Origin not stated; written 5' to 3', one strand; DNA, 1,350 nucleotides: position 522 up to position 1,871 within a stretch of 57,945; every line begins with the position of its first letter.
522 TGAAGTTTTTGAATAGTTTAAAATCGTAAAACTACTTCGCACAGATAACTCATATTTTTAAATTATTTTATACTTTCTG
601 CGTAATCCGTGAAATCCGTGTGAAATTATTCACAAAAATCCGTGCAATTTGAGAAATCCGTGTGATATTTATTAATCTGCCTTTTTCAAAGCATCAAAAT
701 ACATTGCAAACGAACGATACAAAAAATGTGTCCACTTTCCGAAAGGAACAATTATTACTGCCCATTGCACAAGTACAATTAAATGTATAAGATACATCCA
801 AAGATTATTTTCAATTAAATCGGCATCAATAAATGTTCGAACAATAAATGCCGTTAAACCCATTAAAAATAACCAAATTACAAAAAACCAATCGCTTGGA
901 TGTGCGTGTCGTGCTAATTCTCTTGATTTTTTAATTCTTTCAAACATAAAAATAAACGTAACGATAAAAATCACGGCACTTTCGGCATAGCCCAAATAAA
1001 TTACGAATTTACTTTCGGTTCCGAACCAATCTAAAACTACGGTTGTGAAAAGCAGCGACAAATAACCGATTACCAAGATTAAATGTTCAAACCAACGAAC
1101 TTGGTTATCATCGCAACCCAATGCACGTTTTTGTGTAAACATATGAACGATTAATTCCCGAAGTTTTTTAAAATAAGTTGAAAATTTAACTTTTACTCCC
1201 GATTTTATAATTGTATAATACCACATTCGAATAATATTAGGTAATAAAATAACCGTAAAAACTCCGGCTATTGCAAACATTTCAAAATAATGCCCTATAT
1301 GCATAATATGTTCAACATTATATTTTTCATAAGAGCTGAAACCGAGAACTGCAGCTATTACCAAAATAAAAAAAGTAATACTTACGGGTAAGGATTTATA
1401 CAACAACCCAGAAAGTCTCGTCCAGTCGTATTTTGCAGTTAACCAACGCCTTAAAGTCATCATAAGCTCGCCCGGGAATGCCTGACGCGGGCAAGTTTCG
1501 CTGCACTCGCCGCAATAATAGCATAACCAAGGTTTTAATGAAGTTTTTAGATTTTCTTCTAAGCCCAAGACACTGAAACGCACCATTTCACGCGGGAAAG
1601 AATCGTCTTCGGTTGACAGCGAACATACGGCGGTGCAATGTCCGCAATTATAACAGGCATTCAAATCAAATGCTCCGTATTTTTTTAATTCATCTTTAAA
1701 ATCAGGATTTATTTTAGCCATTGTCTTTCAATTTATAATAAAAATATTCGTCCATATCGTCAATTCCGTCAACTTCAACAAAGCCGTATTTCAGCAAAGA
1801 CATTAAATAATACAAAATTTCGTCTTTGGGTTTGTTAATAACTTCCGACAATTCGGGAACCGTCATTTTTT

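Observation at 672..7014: Hdr/Qmo-like electron-transfer module wired to a TusA/DsrE sulfur relay, with no HdrB, Apr/Sat or Dsr partner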

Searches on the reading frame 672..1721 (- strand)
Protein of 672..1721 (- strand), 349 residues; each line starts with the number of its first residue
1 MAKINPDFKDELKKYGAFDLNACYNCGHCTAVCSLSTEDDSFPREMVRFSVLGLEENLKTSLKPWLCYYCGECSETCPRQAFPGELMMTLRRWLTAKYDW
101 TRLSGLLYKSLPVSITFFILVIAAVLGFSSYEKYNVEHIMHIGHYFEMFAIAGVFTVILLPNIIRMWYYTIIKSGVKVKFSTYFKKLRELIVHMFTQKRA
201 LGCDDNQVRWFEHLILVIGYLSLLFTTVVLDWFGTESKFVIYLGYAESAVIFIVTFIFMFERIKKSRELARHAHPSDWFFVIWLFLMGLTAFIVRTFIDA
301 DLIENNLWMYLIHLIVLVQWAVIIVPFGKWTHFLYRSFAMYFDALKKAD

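Call 3: search_protein_families(library=pfam, proteins=[window:672-1721:-], max_evalue=0.01)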
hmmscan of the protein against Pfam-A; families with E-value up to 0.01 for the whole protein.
window:672-1721:- (349 aa): 9 families
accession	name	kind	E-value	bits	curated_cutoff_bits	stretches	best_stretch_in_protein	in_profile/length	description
PF13187.11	Fer4_9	-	1.4e-07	31.8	27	1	22-81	1-51/52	4Fe-4S dicluster domain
PF13183.11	Fer4_8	-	6.5e-07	30.2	27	1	20-79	2-66/68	4Fe-4S dicluster domain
PF12838.12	Fer4_7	-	3.7e-06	27.7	27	1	23-81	2-52/52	4Fe-4S dicluster domain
PF13534.11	Fer4_17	-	1.2e-05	26.2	22.2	1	22-79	1-58/61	4Fe-4S dicluster domain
PF13484.11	Fer4_16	-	1.4e-05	26.2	30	0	67-91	2-27/66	4Fe-4S double cluster binding domain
PF13237.11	Fer4_10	-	1.6e-05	25.2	25.5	1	18-78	4-53/53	4Fe-4S dicluster domain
PF25160.1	LdpA_Fe-S-bd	-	5.4e-05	23.3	27.6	0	21-35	26-40/49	LdpA Fe-S cluster-binding domain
PF00037.32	Fer4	-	0.0023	18.1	21.1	0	66-81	7-22/24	4Fe-4S binding domain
PF12797.12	Fer4_2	-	0.0067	16.8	24.5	0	17-33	4-20/22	4Fe-4S binding domain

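Call 4: search_protein_families(library=ncbifam, proteins=[window:672-1721:-], max_evalue=0.01)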
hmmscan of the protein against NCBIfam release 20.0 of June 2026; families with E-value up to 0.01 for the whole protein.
window:672-1721:- (349 aa): 22 families
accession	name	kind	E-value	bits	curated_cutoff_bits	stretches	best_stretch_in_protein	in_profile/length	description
NF038018.1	qmoC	equivalog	2.3e-43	149.1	300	1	7-342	4-360/360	quinone-interacting membrane-bound oxidoreductase complex subunit QmoC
TIGR03290.1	CoB_CoM_SS_C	equivalog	1.3e-12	48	160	1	21-93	2-74/144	CoB--CoM heterodisulfide reductase subunit C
NF041890.1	hdrC_Methbact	equivalog_domain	2.9e-10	40.1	270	1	9-91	17-98/192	ferredoxin:CoB-CoM heterodisulfide reductase subunit HdrC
NF041779.1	hetero_SS_HdrC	equivalog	9.6e-10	38.2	350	1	12-92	22-101/198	ferredoxin:CoB-CoM heterodisulfide reductase subunit HdrC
TIGR02512.1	FeFe_hydrog_A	subfamily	5.1e-06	25.6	405.95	1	18-82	4-67/375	[FeFe] hydrogenase, group A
NF008369.0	PRK11168.1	equivalog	2.1e-05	23.6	278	1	17-92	7-85/401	anaerobic glycerol-3-phosphate dehydrogenase subunit C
TIGR03287.1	methan_mark_16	hypoth_equivalog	6.9e-05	21.5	363.95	0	12-36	321-345/391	methanogenesis marker 16 metalloprotein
NF042909.1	FMH_DH_FwdF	exception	8.4e-05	21.8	375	1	18-81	254-310/336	tungsten-dependent formylmethanofuran dehydrogenase subunit FwdF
NF011607.0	PRK15033.1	subfamily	0.00012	21.2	524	1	66-344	68-375/389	tricarballylate utilization 4Fe-4S protein TcuB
NF040864.1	HgcB_ferredoxin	equivalog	0.00013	21.7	99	0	62-82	11-31/93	mercury methylation ferredoxin HgcB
NF058577.1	FdxA_fam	equivalog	0.00014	22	65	0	18-34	33-49/52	4Fe-4S ferredoxin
NF040763.1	FeFe_hydrog_A6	exception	0.00016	20.2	765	1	18-82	142-205/571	NADH-dependent [FeFe] hydrogenase, group A6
TIGR04105.1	FeFe_hydrog_B1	subfamily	0.0002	20.2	450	1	17-81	138-204/462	monomeric [FeFe] hydrogenase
NF009226.0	PRK12576.1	equivalog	0.00033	20.1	344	1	18-92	151-235/317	succinate dehydrogenase/fumarate reductase iron-sulfur subunit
NF040762.1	Hydr_FeFe_Clost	exception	0.0017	17.1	900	1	17-82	140-204/572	ferredoxin hydrogenase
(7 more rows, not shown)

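Call 10: find_homologous_proteins(query=window:672-1721:-)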
Query window:672-1721:- (349 aa): 3294 proteins with E <= 0.001 among 5693 candidates; the best 120 are listed.
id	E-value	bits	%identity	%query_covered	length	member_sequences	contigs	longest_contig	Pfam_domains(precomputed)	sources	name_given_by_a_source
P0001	2.8e-217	739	91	99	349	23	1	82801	PF13484.12,PF12838.13,PF13534.12,PF25160.2,PF13237.12,PF13183.12,PF13187.12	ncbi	-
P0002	1.8e-215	733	89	100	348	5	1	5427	PF13484.12,PF13534.12,PF25160.2,PF13237.12,PF13183.12,PF13187.12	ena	-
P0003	3.5e-212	722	89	99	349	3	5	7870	PF13484.12,PF12838.13,PF13534.12,PF25160.2,PF13183.12,PF13187.12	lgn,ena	-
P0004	5.1e-212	722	89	100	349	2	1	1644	PF13484.12,PF12838.13,PF13534.12,PF25160.2,PF13183.12,PF13187.12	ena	-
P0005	1.0e-209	714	88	99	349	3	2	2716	PF13484.12,PF12838.13,PF13534.12,PF25160.2,PF13237.12,PF13183.12,PF13187.12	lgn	-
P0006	1.0e-208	711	86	100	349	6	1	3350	PF13484.12,PF12838.13,PF13534.12,PF13183.12,PF13187.12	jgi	-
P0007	8.4e-208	708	87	99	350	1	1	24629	PF13484.12,PF12838.13,PF13534.12,PF25160.2,PF13183.12,PF13187.12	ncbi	-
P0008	3.0e-199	680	82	100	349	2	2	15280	PF13484.12,PF12838.13,PF13534.12,PF13237.12,PF13183.12,PF13187.12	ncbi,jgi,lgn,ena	-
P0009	9.8e-194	662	79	100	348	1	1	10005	PF12838.13,PF13534.12,PF13237.12,PF13183.12,PF13187.12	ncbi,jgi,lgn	-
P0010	4.7e-193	659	79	100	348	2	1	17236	PF13484.12,PF12838.13,PF13534.12,PF13237.12,PF13183.12,PF13187.12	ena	-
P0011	9.8e-193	658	79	100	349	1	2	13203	PF13484.12,PF12838.13,PF13534.12,PF13237.12,PF13183.12,PF13187.12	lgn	-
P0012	3.1e-191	653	80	99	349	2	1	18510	PF13484.12,PF12838.13,PF13237.12,PF13183.12,PF13187.12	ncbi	-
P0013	1.2e-189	648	79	100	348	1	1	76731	PF13484.12,PF12838.13,PF13534.12,PF13237.12,PF13183.12,PF13187.12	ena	-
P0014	1.7e-188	644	78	100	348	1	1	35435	PF12838.13,PF13534.12,PF25160.2,PF13237.12,PF13183.12,PF13187.12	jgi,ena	-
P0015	3.1e-187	640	75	100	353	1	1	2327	PF13484.12,PF12838.13,PF13534.12,PF13237.12,PF13183.12,PF13187.12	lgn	-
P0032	6.9e-177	606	74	99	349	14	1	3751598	PF12838.13,PF13534.12,PF13237.12,PF13183.12,PF13187.12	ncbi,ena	-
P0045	5.2e-174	597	73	99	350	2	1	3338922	PF12838.13,PF13534.12,PF13237.12,PF13183.12,PF13187.12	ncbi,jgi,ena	jgi:ferredoxin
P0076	2.1e-171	588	71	99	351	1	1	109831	PF12838.13,PF13534.12,PF25160.2,PF13237.12,PF13183.12,PF13187.12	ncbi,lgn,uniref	ncbi:4Fe-4S dicluster domain-containing protein [Labilibaculum sp.]|uniref:4Fe-4S dicluster domain-c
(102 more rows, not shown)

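Call 11: find_encoding_contigs(protein=P0032, flank=10000, max_places=2)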
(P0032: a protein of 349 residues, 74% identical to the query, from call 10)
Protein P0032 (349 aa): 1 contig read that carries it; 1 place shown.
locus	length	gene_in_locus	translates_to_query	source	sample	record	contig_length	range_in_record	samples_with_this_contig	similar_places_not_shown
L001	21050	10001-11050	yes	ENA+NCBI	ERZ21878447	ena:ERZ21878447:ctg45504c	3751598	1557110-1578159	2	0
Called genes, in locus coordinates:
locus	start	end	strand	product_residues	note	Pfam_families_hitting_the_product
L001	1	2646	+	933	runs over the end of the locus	PF01522:Polysacc_deac_1 (weak)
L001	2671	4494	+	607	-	PF08532:Glyco_hydro_42M (weak)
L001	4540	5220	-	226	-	PF00027:cNMP_binding, PF13545:HTH_Crp_2, PF00325:Crp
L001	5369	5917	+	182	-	PF02635:DsrE (faint), PF13686:DrsE_2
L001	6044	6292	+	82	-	PF01206:TusA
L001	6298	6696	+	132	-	PF02662:FlpD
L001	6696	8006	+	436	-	PF00890:FAD_binding_2 (weak), PF01134:GIDA (weak), PF07992:Pyr_redox_2 (weak), PF12831:FAD_oxidored (weak), PF13187:Fer4_9, PF13183:Fer4_8 (weak), PF13534:Fer4_17 (weak), PF00037:Fer4 (weak), +4 more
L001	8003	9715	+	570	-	PF07992:Pyr_redox_2 (weak), PF00890:FAD_binding_2 (weak), PF12831:FAD_oxidored, PF13450:NAD_binding_8 (weak), PF13237:Fer4_10, PF14697:Fer4_21, PF12838:Fer4_7, PF13187:Fer4_9 (weak), +8 more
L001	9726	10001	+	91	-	-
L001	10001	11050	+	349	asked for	PF12838:Fer4_7 (weak), PF13183:Fer4_8 (weak), PF13187:Fer4_9 (weak), PF13237:Fer4_10 (weak), PF13534:Fer4_17 (weak)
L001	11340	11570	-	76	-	-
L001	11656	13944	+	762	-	PF13620:CarboxypepD_reg, PF13715:CarbopepD_reg_2, PF07715:Plug, PF00593:TonB_dep_Rec_b-barrel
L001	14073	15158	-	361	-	PF16819:DUF5074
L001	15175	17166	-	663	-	PF07715:Plug, PF14905:OMP_b-brl_3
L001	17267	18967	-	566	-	PF14717:DUF4465, PF18962:Por_Secre_tail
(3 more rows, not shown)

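Call 12: find_encoding_contigs(protein=P0045, flank=10000, max_places=2)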
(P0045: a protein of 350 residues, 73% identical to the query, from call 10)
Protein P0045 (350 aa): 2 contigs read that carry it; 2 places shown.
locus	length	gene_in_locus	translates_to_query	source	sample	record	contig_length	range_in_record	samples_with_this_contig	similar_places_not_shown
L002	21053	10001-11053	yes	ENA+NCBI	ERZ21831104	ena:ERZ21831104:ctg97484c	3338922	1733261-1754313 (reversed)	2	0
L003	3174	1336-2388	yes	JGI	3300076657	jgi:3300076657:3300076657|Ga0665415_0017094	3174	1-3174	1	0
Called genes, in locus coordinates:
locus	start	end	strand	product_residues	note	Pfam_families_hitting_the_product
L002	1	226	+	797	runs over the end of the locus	PF12704:MacB_PCD, PF02687:FtsX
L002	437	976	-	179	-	-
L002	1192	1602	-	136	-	-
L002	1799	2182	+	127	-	PF13560:HTH_31 (weak), PF01381:HTH_3, PF07022:Phage_CI_repr (faint)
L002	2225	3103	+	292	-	PF01909:NTP_transf_2 (faint), PF05168:HEPN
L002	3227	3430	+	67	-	-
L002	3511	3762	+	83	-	PF04255:DUF433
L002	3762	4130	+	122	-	PF01927:Mut7-C (weak), PF18480:DUF5615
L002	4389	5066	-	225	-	PF00027:cNMP_binding, PF13545:HTH_Crp_2, PF00325:Crp (weak)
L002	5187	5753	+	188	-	PF13686:DrsE_2, PF02635:DsrE (faint)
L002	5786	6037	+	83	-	PF01206:TusA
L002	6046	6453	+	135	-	PF02662:FlpD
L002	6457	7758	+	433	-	PF01266:DAO (weak), PF01946:Thi4 (weak), PF07992:Pyr_redox_2, PF12831:FAD_oxidored (faint), PF13450:NAD_binding_8 (faint), PF13183:Fer4_8 (weak), PF13187:Fer4_9, PF00037:Fer4 (weak), +4 more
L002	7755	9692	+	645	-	PF07992:Pyr_redox_2 (weak), PF12831:FAD_oxidored, PF13450:NAD_binding_8 (weak), PF12838:Fer4_7 (weak), PF13187:Fer4_9, PF13237:Fer4_10, PF14697:Fer4_21, PF25160:LdpA_Fe-S-bd (weak), +6 more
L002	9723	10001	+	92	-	PF01022:HTH_5 (weak), PF01978:TrmB (weak)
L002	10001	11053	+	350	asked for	PF12838:Fer4_7 (faint), PF13183:Fer4_8 (weak), PF13187:Fer4_9 (weak), PF13237:Fer4_10 (weak), PF13534:Fer4_17 (faint)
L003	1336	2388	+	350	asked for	PF12838:Fer4_7 (faint), PF13183:Fer4_8 (weak), PF13187:Fer4_9 (weak), PF13237:Fer4_10 (weak), PF13534:Fer4_17 (faint)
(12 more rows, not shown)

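Call 13: find_encoding_contigs(protein=P0076, flank=10000, max_places=2)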
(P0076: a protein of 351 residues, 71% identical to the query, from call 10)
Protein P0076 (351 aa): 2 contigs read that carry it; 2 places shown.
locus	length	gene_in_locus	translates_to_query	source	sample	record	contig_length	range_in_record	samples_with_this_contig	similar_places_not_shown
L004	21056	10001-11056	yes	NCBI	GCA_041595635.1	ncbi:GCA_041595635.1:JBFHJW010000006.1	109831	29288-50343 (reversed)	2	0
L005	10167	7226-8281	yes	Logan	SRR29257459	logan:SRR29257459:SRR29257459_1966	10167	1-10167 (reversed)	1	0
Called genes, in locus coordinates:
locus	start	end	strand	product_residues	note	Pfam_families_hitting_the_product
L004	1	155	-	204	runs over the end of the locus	PF01914:MarC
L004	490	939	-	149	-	PF01641:SelR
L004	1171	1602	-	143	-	PF00072:Response_reg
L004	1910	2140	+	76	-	PF09413:DUF2007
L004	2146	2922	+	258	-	PF13557:Phenol_MetA_deg, PF27733:UCP029691 (weak)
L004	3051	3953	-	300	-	PF00892:EamA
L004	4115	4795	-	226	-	PF00027:cNMP_binding, PF13545:HTH_Crp_2, PF00325:Crp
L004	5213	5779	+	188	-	PF13686:DrsE_2, PF02635:DsrE (faint)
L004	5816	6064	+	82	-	PF01206:TusA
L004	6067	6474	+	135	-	PF02662:FlpD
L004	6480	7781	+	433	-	PF01134:GIDA (faint), PF01266:DAO (faint), PF01946:Thi4 (weak), PF07992:Pyr_redox_2, PF12831:FAD_oxidored (weak), PF13183:Fer4_8 (weak), PF12838:Fer4_7 (weak), PF13187:Fer4_9, +3 more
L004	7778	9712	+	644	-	PF13450:NAD_binding_8 (faint), PF07992:Pyr_redox_2 (faint), PF00890:FAD_binding_2 (weak), PF12831:FAD_oxidored (weak), PF12838:Fer4_7 (weak), PF13237:Fer4_10 (weak), PF14697:Fer4_21, PF00037:Fer4 (weak), +7 more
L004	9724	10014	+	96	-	-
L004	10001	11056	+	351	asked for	PF12838:Fer4_7 (faint), PF25160:LdpA_Fe-S-bd (faint), PF13183:Fer4_8 (weak), PF13187:Fer4_9 (weak), PF13237:Fer4_10 (weak), PF13534:Fer4_17 (weak)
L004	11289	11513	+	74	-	-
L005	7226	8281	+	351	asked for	PF12838:Fer4_7 (faint), PF25160:LdpA_Fe-S-bd (faint), PF13183:Fer4_8 (weak), PF13187:Fer4_9 (weak), PF13237:Fer4_10 (weak), PF13534:Fer4_17 (weak)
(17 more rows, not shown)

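Call 20: search_solved_structures(query=window:672-1721:-, max_evalue=1)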
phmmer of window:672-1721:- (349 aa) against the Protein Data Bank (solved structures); distinct sequences matched with E-value up to 1: 51.
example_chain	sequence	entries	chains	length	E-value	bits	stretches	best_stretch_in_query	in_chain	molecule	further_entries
7bkb_C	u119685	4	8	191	3.7e-13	52.6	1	3-93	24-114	CoB--CoM heterodisulfide reductase subunit C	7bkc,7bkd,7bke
8rvv_C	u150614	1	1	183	7e-10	41.8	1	3-83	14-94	H(2):CoB-CoM heterodisulfide,ferredoxin reductase subunit C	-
8rvu_c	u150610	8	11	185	7.2e-10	41.8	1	3-83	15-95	H(2):CoB-CoM heterodisulfide,ferredoxin reductase subunit C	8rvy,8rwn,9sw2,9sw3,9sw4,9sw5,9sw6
5odc_C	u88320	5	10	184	2.2e-09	40.2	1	19-97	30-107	Heterodisulfide reductase, subunit C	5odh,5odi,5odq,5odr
9sfi_E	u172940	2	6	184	1.6e-08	37.3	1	19-97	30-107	H(2)/formate:CoB-CoM heterodisulfide,ferredoxin reductase subunit C2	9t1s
9sfi_U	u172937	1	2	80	0.0026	20.2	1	22-82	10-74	4Fe-4S binding protein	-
5t5i_G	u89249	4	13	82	0.0042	19.5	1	22-82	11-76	Tungsten formylmethanofuran dehydrogenase subunit fwdG | Tungsten formylmethanofuran dehydrogenase, subunit G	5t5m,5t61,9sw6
5t5i_F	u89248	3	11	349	0.014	17.8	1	13-82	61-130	Tungsten formylmethanofuran dehydrogenase subunit fwdF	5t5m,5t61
7eu3_I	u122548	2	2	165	0.027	16.8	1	18-89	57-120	NAD(P)H-quinone oxidoreductase subunit I, chloroplastic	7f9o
9sw6_H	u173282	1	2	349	0.064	15.6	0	17-82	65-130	Tungsten formylmethanofuran dehydrogenase, subunit F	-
7b0n_I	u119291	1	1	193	0.1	14.9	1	4-82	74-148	Subunit NUIM of protein NADH:Ubiquinone Oxidoreductase (Complex I)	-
8rja_F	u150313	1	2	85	0.1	14.9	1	22-83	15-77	NAD(P)H-quinone oxidoreductase subunit I, chloroplastic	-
8qby_I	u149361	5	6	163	0.11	14.9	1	6-82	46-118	NADH-quinone oxidoreductase subunit I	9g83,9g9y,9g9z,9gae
9iho_I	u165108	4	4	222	0.11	14.8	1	4-82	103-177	NUIM (TYKY) subunit of mitochondrial NADH:ubiquinone oxidoreductase (Complex I)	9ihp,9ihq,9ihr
6gcs_I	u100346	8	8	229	0.13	14.6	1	4-82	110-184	TYKY SUBUNIT (NUIM) | Subunit NUIM of NADH:Ubiquinone Oxidoreductase (Complex I)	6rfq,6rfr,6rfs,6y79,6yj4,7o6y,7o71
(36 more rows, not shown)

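Call 30: search_protein_representatives(protein=window:672-1721:-)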
Query: 349 residues. Proteins with E-value up to 0.001 (for the whole library): 1770; up to 1e-10: 500; up to 1e-30: 136. The best 150 are listed.
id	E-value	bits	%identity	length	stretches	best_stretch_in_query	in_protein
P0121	4.5e-145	499.7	62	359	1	1-345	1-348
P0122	2.5e-109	382.1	66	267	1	87-344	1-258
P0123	4.2e-84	299.2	62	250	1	1-200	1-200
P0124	6.3e-73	262.4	41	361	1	2-347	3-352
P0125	2.4e-72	260.5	40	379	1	3-347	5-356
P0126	9.1e-71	255.3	38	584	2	3-346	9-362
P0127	2.6e-69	250.5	53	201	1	3-199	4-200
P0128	4.5e-69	249.7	41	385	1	3-348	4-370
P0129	2.9e-68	247.1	40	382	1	1-347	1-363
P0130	1.6e-66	241.4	43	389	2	3-133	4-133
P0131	2.6e-66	240.6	35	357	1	7-347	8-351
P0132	3.8e-65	236.8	40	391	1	2-347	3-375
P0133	2.8e-64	234.0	60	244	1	116-301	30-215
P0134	2.8e-63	230.7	45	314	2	3-110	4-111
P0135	4.0e-63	230.2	40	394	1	6-345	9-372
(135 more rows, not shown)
